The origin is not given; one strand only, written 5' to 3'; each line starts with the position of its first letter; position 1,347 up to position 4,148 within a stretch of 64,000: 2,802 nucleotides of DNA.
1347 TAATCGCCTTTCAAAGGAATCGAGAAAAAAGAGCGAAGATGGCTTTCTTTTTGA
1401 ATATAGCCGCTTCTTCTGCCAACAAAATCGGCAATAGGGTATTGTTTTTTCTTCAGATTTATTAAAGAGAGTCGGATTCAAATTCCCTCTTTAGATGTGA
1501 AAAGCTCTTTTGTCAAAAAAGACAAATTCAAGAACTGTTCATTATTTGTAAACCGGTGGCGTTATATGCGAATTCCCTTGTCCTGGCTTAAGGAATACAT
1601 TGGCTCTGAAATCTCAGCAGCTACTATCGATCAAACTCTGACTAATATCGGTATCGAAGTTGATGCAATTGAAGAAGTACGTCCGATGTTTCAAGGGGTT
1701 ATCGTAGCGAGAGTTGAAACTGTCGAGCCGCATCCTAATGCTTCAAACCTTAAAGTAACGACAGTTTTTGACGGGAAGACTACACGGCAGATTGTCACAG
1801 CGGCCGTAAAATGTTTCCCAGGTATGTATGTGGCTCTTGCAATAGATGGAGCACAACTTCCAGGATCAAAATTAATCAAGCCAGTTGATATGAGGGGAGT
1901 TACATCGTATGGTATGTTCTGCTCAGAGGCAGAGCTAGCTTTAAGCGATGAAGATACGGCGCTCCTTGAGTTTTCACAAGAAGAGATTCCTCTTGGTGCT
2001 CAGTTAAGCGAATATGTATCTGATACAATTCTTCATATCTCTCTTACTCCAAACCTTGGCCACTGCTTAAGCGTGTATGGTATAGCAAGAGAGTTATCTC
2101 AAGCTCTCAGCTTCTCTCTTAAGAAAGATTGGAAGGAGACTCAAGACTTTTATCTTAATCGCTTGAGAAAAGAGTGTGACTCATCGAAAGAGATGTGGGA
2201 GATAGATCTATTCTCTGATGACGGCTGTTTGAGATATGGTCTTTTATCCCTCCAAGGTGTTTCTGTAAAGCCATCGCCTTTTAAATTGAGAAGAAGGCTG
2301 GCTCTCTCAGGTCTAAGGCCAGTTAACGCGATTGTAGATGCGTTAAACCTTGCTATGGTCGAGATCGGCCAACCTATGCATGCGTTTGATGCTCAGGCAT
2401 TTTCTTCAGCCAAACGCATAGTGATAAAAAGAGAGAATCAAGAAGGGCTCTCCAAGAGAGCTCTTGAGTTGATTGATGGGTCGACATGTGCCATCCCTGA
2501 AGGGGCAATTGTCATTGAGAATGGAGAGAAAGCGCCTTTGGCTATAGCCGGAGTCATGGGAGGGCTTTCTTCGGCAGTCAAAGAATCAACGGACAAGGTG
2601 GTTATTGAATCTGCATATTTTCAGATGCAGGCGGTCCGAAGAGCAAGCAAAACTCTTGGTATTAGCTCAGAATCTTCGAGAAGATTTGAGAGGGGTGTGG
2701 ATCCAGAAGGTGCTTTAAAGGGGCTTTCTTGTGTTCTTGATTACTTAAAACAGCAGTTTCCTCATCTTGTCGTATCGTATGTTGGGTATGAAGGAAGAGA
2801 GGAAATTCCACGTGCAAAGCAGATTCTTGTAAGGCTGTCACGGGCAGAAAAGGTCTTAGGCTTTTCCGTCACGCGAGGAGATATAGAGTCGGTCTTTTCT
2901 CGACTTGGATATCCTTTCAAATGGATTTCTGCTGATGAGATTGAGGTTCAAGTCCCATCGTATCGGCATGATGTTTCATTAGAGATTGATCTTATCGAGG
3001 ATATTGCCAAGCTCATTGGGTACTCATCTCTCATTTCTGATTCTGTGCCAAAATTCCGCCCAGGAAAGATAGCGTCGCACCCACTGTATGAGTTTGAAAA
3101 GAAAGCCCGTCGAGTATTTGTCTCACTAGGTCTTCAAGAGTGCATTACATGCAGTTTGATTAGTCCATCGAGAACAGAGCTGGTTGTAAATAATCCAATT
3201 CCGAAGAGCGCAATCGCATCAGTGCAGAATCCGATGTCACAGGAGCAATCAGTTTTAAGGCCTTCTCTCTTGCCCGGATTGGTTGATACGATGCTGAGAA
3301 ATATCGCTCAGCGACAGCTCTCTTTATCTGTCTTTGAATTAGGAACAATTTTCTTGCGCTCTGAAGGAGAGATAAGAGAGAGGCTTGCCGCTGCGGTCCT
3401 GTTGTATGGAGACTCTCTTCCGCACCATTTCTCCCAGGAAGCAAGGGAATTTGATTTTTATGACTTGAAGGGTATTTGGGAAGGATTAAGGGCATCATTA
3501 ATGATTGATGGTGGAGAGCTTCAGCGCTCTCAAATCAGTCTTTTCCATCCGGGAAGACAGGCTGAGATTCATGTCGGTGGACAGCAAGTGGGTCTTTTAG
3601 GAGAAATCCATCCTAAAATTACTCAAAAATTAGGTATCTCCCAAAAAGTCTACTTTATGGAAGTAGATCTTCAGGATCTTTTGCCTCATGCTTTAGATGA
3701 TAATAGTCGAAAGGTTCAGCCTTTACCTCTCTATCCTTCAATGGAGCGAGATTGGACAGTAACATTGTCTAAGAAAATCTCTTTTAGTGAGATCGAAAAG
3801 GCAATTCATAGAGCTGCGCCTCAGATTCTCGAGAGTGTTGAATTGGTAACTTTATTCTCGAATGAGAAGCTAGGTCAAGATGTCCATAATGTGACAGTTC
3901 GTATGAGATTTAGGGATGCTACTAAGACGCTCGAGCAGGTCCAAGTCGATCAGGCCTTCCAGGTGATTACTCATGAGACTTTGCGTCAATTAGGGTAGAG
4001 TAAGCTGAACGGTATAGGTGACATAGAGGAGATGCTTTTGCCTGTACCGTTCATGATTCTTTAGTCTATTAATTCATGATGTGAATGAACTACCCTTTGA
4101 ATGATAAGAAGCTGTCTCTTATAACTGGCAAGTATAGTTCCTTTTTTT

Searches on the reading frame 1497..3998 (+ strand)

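Call 83: search_protein_families(library=pfam, proteins=[window:1497-3998:+], max_evalue=0.001)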
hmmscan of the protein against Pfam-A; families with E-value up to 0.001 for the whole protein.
window:1497-3998:+ (833 aa): 5 families
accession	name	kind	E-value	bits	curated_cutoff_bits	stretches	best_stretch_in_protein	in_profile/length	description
PF17759.6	tRNA_synthFbeta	-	2.5e-57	194.2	22.4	1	513-725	1-214/214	Phenylalanyl tRNA synthetase beta chain CLM domain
PF03483.22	B3_4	-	8.3e-47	159.4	29.3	1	244-419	2-171/174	B3/4 domain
PF03484.21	B5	-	8.3e-22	77.6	28.6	1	444-509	2-67/67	tRNA synthetase B5 domain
PF03147.19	FDX-ACB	-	1e-17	64.8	31.1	1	744-831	1-88/94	Ferredoxin-fold anticodon binding domain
PF01588.26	tRNA_bind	-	8.9e-16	58.2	27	1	68-162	1-90/96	Putative tRNA binding domain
